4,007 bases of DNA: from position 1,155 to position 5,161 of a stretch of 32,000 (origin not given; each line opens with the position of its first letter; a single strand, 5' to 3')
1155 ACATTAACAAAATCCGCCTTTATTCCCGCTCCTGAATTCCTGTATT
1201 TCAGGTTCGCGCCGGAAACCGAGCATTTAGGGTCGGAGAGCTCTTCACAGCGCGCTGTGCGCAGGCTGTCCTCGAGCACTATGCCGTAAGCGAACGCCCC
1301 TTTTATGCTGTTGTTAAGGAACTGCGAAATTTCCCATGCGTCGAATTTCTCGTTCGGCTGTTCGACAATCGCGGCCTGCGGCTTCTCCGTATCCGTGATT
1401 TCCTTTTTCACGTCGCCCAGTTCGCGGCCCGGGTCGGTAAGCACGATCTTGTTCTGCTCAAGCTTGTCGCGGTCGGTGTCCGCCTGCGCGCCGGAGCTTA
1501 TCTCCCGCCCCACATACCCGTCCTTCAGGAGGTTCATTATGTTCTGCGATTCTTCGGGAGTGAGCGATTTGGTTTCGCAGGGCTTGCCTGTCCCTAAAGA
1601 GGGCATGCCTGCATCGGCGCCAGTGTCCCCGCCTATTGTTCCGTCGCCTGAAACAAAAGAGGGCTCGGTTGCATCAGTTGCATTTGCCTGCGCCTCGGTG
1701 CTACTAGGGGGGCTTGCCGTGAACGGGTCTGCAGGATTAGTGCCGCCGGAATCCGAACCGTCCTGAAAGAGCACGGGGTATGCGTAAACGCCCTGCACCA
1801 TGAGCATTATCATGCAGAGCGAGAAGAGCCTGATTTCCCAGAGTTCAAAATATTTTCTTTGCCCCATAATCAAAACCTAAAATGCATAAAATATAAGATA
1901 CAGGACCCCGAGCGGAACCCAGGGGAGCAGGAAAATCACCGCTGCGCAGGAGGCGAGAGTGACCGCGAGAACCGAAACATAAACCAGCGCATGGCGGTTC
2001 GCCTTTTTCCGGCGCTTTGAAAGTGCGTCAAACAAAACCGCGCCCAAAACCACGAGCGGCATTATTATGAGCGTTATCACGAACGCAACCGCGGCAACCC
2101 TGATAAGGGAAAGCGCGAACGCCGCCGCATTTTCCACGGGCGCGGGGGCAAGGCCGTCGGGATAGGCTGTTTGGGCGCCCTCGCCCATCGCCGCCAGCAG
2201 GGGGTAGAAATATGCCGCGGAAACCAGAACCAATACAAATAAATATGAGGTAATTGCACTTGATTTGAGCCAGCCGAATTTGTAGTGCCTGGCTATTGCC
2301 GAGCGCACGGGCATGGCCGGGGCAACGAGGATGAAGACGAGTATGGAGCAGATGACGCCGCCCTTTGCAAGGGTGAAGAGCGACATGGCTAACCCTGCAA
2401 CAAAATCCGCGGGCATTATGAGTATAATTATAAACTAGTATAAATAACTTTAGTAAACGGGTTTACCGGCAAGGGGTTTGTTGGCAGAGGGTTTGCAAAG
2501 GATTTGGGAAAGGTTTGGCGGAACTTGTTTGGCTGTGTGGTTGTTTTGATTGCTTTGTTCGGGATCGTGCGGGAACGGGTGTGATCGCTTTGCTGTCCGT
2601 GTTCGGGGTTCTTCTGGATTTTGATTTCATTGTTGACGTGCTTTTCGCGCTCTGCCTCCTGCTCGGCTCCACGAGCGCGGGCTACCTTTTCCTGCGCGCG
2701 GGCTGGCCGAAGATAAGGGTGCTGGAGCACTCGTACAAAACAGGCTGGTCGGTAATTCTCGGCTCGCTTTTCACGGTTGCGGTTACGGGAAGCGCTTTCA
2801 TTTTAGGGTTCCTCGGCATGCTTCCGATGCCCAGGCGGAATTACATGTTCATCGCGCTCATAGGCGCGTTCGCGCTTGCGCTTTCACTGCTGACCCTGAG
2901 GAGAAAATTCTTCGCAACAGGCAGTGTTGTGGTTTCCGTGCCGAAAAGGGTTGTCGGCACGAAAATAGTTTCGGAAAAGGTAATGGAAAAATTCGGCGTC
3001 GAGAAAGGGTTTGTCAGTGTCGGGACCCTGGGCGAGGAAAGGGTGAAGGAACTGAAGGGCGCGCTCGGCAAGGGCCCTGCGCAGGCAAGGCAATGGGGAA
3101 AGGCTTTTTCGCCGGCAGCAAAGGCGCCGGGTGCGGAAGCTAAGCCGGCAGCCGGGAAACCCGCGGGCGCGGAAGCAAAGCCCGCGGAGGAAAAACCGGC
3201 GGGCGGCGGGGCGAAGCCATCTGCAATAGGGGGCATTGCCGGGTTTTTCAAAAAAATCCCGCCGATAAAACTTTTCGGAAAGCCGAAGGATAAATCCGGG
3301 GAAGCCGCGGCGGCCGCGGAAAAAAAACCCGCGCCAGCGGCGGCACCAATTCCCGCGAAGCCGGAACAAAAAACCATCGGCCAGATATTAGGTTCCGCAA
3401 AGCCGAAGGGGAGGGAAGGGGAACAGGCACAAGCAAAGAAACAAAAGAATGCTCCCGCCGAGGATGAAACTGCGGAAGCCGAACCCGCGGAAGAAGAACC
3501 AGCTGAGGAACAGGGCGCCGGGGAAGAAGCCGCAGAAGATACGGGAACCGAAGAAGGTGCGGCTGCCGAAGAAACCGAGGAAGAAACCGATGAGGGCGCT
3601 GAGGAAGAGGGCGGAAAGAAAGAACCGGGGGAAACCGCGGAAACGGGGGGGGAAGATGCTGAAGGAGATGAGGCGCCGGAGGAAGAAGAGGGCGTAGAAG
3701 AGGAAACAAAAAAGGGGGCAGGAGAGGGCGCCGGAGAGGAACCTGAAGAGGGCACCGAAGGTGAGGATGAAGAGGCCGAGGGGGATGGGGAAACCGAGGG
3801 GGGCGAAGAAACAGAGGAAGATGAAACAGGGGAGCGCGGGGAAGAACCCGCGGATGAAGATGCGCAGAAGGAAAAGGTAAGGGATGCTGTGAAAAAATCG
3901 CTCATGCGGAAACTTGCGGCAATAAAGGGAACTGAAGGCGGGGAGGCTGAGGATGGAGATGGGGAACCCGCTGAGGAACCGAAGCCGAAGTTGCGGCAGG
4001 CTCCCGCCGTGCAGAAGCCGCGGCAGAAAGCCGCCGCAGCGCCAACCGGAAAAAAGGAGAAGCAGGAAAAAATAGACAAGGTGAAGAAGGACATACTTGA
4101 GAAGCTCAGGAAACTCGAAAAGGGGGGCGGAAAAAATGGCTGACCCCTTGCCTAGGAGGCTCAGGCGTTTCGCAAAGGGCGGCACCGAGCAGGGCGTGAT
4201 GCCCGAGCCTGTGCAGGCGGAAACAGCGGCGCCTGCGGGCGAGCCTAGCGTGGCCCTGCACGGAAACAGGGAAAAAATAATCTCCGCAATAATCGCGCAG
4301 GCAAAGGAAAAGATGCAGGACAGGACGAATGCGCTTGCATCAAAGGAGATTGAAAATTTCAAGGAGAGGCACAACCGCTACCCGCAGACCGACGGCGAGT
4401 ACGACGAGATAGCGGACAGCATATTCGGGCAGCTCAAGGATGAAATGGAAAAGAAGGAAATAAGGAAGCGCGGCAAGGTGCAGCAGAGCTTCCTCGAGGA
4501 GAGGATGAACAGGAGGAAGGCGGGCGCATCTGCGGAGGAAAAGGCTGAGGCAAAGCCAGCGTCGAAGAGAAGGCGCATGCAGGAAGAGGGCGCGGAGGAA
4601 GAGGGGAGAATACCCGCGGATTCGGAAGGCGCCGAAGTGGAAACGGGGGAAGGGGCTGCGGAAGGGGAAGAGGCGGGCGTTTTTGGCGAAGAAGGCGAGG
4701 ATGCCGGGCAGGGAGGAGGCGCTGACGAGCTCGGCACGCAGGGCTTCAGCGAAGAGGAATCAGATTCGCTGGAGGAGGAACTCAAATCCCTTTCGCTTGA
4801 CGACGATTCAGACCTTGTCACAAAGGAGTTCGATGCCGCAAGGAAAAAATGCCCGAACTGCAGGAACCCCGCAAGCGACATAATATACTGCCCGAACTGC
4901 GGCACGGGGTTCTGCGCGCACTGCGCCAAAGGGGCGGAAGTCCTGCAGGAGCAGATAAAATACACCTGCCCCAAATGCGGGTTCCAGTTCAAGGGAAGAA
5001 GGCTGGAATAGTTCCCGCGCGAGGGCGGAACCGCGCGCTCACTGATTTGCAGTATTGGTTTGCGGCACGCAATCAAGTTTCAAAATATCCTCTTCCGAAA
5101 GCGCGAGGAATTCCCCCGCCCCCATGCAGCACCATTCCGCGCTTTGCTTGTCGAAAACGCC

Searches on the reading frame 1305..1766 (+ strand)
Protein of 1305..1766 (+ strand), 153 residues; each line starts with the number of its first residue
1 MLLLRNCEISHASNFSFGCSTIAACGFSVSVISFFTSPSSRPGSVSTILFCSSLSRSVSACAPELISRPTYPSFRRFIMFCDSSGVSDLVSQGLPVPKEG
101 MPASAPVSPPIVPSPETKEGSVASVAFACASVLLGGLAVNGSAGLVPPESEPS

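Call 69: find_encoding_contigs(protein=window:1305-1766:+, flank=10000, max_places=1)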
Protein window:1305-1766:+ (153 aa): no gene with exactly this product is on record in the collection.

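Call 75: search_protein_families(library=pfam, proteins=[window:1305-1766:+], max_evalue=0.001)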
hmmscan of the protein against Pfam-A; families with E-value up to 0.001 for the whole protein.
window:1305-1766:+ (153 aa): 0 families

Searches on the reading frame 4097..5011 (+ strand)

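Call 9: search_protein_families(library=pfam, proteins=[window:4097-5011:+], max_evalue=0.01)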
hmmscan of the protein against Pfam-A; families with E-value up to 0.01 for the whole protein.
window:4097-5011:+ (304 aa): 1 family
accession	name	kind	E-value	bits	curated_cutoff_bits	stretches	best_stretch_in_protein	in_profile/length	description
PF13248.11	Zn_ribbon_3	-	0.005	16.7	27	1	250-271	3-25/26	zinc-ribbon domain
